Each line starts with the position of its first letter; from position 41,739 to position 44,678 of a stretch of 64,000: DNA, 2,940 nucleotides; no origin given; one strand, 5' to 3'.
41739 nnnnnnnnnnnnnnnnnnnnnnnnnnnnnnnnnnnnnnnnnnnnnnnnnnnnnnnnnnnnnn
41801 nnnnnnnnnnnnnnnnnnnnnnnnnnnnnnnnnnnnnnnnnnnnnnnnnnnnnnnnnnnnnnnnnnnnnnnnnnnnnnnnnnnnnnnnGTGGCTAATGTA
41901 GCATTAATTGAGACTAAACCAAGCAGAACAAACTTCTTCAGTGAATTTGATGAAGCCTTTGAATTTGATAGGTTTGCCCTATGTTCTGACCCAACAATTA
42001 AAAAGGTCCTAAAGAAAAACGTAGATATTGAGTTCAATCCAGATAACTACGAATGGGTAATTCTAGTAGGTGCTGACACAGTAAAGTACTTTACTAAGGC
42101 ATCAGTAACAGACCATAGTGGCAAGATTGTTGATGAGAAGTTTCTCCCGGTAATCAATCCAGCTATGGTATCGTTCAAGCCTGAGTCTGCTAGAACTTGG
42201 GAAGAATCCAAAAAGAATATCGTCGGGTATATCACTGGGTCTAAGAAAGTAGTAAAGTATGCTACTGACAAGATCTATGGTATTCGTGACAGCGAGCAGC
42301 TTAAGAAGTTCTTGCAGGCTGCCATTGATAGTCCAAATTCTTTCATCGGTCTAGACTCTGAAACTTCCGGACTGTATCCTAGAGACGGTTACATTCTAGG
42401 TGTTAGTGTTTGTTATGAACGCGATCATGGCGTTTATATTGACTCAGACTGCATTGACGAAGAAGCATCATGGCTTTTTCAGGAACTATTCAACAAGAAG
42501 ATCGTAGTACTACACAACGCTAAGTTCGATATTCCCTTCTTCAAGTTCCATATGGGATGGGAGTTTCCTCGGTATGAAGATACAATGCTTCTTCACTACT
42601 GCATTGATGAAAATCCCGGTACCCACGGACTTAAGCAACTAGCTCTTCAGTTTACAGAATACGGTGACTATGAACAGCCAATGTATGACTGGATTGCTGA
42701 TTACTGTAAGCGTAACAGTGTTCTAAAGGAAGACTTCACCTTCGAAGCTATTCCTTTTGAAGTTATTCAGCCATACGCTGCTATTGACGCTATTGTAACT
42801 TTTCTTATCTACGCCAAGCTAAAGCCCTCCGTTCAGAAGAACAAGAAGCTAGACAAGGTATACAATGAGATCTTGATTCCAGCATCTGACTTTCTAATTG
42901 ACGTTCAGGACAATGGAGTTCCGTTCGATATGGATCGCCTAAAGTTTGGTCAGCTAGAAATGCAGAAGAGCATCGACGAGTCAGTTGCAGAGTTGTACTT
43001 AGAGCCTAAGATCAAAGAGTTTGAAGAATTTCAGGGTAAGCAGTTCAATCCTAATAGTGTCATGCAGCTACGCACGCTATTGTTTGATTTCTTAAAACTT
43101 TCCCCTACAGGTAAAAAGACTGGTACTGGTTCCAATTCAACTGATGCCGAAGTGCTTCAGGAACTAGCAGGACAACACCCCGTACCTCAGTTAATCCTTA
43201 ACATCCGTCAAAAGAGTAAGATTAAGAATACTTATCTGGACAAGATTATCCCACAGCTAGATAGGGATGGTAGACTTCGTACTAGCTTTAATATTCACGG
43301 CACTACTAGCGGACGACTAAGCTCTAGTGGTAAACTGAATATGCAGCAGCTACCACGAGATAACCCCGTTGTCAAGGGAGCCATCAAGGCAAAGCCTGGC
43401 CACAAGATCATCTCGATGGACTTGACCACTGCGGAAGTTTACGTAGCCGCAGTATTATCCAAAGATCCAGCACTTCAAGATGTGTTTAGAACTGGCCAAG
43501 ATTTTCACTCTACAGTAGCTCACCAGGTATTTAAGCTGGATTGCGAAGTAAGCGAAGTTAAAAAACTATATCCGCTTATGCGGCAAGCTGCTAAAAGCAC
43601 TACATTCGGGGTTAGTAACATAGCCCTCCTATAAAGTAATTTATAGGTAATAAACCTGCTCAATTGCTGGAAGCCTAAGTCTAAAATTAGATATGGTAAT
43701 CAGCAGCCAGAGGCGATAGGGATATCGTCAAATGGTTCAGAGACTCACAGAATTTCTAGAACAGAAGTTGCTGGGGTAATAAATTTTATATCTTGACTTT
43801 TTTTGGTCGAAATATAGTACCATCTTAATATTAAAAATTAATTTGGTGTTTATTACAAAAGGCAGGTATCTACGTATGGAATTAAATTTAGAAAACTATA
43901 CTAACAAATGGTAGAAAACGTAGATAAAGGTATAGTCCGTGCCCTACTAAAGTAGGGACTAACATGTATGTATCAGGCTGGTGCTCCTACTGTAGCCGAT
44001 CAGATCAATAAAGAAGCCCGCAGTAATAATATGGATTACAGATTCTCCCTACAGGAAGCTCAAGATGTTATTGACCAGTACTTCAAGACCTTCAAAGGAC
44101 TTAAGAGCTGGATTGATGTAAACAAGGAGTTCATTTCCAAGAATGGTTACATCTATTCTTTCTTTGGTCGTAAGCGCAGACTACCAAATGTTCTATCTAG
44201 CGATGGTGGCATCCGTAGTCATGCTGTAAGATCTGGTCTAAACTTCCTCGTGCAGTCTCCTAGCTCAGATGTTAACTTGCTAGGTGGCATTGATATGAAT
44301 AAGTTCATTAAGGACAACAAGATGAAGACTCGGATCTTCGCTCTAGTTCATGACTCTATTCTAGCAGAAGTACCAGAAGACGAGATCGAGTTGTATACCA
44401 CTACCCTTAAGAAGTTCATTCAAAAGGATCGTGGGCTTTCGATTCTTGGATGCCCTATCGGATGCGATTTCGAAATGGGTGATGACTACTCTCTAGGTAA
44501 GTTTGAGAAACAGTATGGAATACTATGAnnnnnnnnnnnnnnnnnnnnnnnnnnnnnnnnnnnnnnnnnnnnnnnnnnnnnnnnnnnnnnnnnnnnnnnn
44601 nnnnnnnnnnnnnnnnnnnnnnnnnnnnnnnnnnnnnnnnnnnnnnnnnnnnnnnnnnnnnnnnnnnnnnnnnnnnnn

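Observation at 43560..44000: Family A DNA polymerase interrupted inside motif B by a 333-nt ORF-less insert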

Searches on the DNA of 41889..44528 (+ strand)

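Call 3: search_rna_families(source=window, start=43300, end=44300, threshold=evalue, max_evalue=10, show_alignments=3)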
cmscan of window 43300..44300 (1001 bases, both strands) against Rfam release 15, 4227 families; matches with E-value up to 10: 2.
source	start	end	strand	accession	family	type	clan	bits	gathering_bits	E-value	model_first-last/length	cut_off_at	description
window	43603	43958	+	RF00028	Intron_gpI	Intron;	-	76.7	50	1.6e-19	1-253/253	no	Group I catalytic intron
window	43673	43786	+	RF01435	S_pombe_snR5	Gene; snRNA; snoRNA; HACA-box;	CL00038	18.9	80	1.4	1-143/143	no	small nucleolar RNA snR5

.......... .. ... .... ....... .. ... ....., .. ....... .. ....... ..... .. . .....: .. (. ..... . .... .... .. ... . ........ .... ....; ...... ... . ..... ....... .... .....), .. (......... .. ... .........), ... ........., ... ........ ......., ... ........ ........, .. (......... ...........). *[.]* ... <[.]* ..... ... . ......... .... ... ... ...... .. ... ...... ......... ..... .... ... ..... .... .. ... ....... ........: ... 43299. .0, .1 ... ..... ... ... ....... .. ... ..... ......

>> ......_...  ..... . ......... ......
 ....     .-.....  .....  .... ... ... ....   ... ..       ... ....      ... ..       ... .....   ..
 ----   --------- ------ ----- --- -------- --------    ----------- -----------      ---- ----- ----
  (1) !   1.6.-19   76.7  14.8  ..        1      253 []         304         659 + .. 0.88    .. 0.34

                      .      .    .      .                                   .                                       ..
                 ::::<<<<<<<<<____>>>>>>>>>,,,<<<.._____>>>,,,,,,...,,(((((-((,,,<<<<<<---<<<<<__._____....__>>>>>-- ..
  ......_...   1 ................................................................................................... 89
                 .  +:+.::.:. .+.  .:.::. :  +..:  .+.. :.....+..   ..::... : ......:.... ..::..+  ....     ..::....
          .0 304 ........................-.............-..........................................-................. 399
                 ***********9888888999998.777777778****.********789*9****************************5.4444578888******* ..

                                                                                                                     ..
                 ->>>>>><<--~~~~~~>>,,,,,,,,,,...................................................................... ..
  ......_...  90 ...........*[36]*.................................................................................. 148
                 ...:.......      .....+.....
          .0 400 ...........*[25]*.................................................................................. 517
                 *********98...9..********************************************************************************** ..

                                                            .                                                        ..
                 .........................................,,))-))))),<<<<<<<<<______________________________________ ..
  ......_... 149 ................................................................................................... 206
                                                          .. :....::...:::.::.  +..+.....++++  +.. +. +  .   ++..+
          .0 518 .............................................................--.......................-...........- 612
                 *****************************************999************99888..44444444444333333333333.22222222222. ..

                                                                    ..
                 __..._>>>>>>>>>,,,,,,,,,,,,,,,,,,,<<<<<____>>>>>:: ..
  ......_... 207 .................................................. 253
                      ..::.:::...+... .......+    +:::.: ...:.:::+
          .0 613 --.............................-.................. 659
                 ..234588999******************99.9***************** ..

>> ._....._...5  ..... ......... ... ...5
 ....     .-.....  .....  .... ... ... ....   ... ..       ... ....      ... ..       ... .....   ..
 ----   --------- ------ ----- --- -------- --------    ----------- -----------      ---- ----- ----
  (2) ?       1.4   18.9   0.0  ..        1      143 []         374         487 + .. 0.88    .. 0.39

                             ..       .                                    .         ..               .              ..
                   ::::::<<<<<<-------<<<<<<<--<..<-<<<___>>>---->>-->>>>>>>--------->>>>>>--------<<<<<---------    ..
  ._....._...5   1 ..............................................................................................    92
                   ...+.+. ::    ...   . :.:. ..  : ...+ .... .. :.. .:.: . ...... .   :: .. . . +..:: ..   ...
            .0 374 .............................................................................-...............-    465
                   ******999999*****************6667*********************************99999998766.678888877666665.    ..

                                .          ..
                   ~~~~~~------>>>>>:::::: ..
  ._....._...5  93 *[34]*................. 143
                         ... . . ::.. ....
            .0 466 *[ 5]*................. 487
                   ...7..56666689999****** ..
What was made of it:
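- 43742..43745 (+): P7 5' strand GACU within the conserved GUUCAGAGACU element (pairs with AGUC 43934-43937 in GGUAUAGUCC). Matches the Rfam consensus (call 3).
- Tried and rejected: The only other Rfam hit in the region (an S. pombe snoRNA model, 18.9 bits against a gathering score of 80) is chance (call 3).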

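Call 7: search_dna_similar(query=window:41889-44528:+, collection=phages, mode=near, max_rows=20)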
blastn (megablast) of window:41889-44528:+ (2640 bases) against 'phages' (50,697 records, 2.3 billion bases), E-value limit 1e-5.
No match.
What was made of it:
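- Tried and rejected: Megablast of the whole gene against the phage collection found nothing (call 7).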

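Call 24: search_dna_similar(query=window:43613-43966:+, collection=phages, mode=distant, max_rows=40, max_evalue=0.01)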
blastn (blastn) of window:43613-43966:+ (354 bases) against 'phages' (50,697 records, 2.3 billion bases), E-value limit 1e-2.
Records with a match: 112; places in all: 112; records where one place covers at least 80% of the query: 0.
Best place of each record, by identity: 90-95% 80; 80-90% 22; 60-80% 10.
By first word of the organism name: Salmonella 57; Escherichia 38; Proteus 3; Bacillus 3; Listeria 2; Providencia 2; Campylobacter 2; uncultured 2; Enterobacteria 1; Phage 1; and 1 more.
By host as written in the record: Escherichia coli 15; - 9; Salmonella enterica 5; Salmonella enterica subsp. enterica serovar Shubra 5; Salmonella sp. 5; Salmonella enterica subsp. enterica serovar Infantis 4; Salmonella enterica subsp. enterica 4; Salmonella enterica subsp. enterica serovar Enteritidis 4; and 38 more.
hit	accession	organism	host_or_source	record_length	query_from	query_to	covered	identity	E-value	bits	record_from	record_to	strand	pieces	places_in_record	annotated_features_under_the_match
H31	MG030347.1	Proteus phage PM135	Proteus mirabilis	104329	30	161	37%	75.6%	4e-13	82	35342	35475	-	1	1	none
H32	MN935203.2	Proteus phage VTCCBPA139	Proteus mirabilis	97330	30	161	37%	75.6%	4e-13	82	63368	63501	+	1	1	none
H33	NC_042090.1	Proteus phage PM135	Proteus mirabilis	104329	30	161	37%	75.6%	4e-13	82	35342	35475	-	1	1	none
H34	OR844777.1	Escherichia phage ECO111 5-P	Escherichia coli O111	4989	41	161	34%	78.2%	3e-15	89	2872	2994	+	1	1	record has no annotation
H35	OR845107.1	Salmonella phage S.Hadar 4-5-1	Salmonella enterica subsp. enterica ...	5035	41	161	34%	78.2%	3e-15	89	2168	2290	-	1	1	record has no annotation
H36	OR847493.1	Listeria phage LM 4-11-1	Listeria monocytogenes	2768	41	161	34%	78.2%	3e-15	89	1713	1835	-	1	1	record has no annotation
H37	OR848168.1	Listeria phage LM 4-14-1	Listeria monocytogenes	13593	41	161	34%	78.2%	3e-15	89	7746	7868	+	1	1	record has no annotation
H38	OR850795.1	Salmonella phage S.Inf 5-2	Salmonella enterica subsp. enterica ...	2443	41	161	34%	78.2%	3e-15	89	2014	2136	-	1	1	record has no annotation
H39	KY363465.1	Providencia phage vB_PreS_PR1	Providencia sp.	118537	46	161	33%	80.3%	3e-20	104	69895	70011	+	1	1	none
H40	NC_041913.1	Providencia phage vB_PreS_PR1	Providencia sp.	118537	46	161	33%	80.3%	3e-20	104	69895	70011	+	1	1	none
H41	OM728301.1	Bacillus phage vB_BsuM-Goe20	Bacillus subtilis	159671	36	133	28%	73.3%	2e-5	56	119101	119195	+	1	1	none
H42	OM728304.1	Bacillus phage vB_BsuM-Goe27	Bacillus subtilis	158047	36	133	28%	73.3%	2e-5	56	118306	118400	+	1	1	none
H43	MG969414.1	Salmonella phage GE_vB_NS7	Salmonella enterica subsp. enterica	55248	39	95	16%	86.0%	3e-8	65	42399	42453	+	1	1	record has no annotation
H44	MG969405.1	Salmonella phage GE_vB_B1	Salmonella enterica subsp. enterica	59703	40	95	16%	87.5%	3e-8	64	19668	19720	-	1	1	record has no annotation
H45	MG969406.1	Salmonella phage GE_vB_B3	Salmonella enterica subsp. enterica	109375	40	95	16%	87.5%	3e-8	64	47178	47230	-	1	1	record has no annotation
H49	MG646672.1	Salmonella phage BPS17L1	Salmonella enterica subsp. enterica ...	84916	50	95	13%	93.5%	2e-9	68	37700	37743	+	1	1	DNA polymerase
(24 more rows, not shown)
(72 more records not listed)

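Call 25: get_annotated_region(hit=H39, flank=3000)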
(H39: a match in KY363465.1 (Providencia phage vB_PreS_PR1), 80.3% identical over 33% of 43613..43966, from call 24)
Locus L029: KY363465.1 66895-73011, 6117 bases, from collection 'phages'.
description: Providencia phage vB_PreS_PR1, complete genome.
organism: Providencia phage vB_PreS_PR1 (NCBI taxid 1931407)
taxonomy: Viruses; Duplodnaviria; Heunggongvirae; Uroviricota; Caudoviricetes; Demerecviridae; Priunavirus; Priunavirus PR1
host: Providencia sp.; source: wastewater plant raw effluent; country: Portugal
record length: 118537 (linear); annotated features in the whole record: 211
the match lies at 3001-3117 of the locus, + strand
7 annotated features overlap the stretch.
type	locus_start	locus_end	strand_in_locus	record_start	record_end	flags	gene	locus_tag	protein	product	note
CDS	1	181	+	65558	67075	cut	-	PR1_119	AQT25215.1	DNA helicase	-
CDS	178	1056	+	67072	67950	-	-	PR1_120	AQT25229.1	DNA replication primase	-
CDS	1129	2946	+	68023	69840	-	-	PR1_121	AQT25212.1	DNA polymerase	-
CDS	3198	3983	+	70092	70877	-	-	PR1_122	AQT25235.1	hypothetical protein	-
CDS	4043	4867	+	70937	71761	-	-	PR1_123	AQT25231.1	DNA polymerase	-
CDS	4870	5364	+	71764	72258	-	-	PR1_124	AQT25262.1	hypothetical protein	-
CDS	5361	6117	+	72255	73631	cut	-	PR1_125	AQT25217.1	helicase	-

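Call 26: get_annotated_region(hit=H49, flank=2500)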
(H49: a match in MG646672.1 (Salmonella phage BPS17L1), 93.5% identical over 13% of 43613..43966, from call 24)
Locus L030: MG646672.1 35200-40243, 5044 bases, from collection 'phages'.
description: Salmonella phage BPS17L1, complete genome.
organism: Salmonella phage BPS17L1 (NCBI taxid 2060122)
taxonomy: Viruses; Duplodnaviria; Heunggongvirae; Uroviricota; Caudoviricetes; Ounavirinae; Felixounavirus; Felixounavirus BPS17L1
host: Salmonella enterica subsp. enterica serovar Shubra; source: sewage samples from slaughterhouse; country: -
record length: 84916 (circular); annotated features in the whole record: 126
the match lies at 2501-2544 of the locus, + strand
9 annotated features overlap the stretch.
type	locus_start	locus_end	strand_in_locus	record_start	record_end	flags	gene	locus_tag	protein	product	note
CDS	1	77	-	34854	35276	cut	-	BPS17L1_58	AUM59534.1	hypothetical protein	-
CDS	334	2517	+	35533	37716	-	-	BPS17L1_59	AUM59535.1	DNA polymerase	-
CDS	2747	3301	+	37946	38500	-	-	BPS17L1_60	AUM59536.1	DNA polymerase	-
CDS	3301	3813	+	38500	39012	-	-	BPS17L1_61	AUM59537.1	HNH homing endonuclease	-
CDS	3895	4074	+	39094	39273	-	-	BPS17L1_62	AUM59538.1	hypothetical protein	-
CDS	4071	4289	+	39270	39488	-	-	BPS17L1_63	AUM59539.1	hypothetical protein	-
CDS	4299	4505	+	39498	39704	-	-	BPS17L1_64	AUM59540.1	hypothetical protein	-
CDS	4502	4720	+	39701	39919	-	-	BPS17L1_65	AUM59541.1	hypothetical protein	-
CDS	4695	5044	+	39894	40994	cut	-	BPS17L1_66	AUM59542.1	DNA ligase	-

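Call 27: get_annotated_region(hit=H41, flank=2500)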
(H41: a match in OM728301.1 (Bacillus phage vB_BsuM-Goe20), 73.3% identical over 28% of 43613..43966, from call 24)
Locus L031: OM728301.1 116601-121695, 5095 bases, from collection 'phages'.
description: Bacillus phage vB_BsuM-Goe20, complete genome.
organism: Bacillus phage vB_BsuM-Goe20 (NCBI taxid 3026982)
taxonomy: Viruses; Duplodnaviria; Heunggongvirae; Uroviricota; Caudoviricetes; Herelleviridae; Bastillevirinae; Grisebachstrassevirus
host: Bacillus subtilis; source: sewage; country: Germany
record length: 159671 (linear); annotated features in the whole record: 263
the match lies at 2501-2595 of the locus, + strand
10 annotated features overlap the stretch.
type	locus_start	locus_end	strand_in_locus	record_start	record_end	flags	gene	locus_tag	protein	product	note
CDS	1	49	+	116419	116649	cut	-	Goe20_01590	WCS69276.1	hypothetical protein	-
CDS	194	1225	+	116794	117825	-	fliA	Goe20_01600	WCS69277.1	RNA polymerase sigma factor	RNA polymerase sigma factor FliA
CDS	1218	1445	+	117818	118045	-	-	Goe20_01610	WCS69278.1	hypothetical protein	-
CDS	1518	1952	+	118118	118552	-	-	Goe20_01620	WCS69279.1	hypothetical protein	-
CDS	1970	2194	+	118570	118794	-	-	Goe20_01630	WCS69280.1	hypothetical protein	-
CDS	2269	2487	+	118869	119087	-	-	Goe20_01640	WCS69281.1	hypothetical protein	-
CDS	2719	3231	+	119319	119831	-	-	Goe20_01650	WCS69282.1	hypothetical protein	-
CDS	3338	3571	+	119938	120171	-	-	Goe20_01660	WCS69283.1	hypothetical protein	-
CDS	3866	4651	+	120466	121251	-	-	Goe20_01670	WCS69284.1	hypothetical protein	-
CDS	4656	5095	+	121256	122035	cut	rtcB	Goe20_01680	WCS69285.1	RNA-splicing ligase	RNA-splicing ligase RtcB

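Call 31: search_rna_families(sources=[L026, L028, L029, L030, L031], threshold=evalue, max_evalue=0.001)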
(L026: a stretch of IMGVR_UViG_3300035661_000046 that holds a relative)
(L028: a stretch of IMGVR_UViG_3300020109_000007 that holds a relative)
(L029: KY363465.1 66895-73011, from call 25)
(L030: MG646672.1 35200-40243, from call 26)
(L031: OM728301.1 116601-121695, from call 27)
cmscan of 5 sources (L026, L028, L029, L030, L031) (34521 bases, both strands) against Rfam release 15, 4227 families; matches with E-value up to 0.001: 7.
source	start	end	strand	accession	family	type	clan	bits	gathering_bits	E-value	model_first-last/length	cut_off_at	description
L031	3529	3776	+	RF00028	Intron_gpI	Intron;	-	72.2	50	1.2e-16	1-253/253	no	Group I catalytic intron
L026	9810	10075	-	RF00028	Intron_gpI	Intron;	-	67.9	50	2.3e-15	1-253/253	no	Group I catalytic intron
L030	2465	2697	+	RF00028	Intron_gpI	Intron;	-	63.8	50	4e-14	1-253/253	no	Group I catalytic intron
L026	3921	3992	-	RF00005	tRNA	Gene; tRNA;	CL00001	56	29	1.2e-09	1-71/71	no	tRNA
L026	4934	5006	-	RF00005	tRNA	Gene; tRNA;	CL00001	53.8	29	4.8e-09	1-71/71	no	tRNA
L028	6122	6379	-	RF00028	Intron_gpI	Intron;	-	39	50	1.1e-06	1-253/253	no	Group I catalytic intron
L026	4933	5006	+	RF04354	Plastid-ycf2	Cis-reg;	-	37.4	65.7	0.00018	1-75/75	no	Plastid-ycf2 5UTR RNA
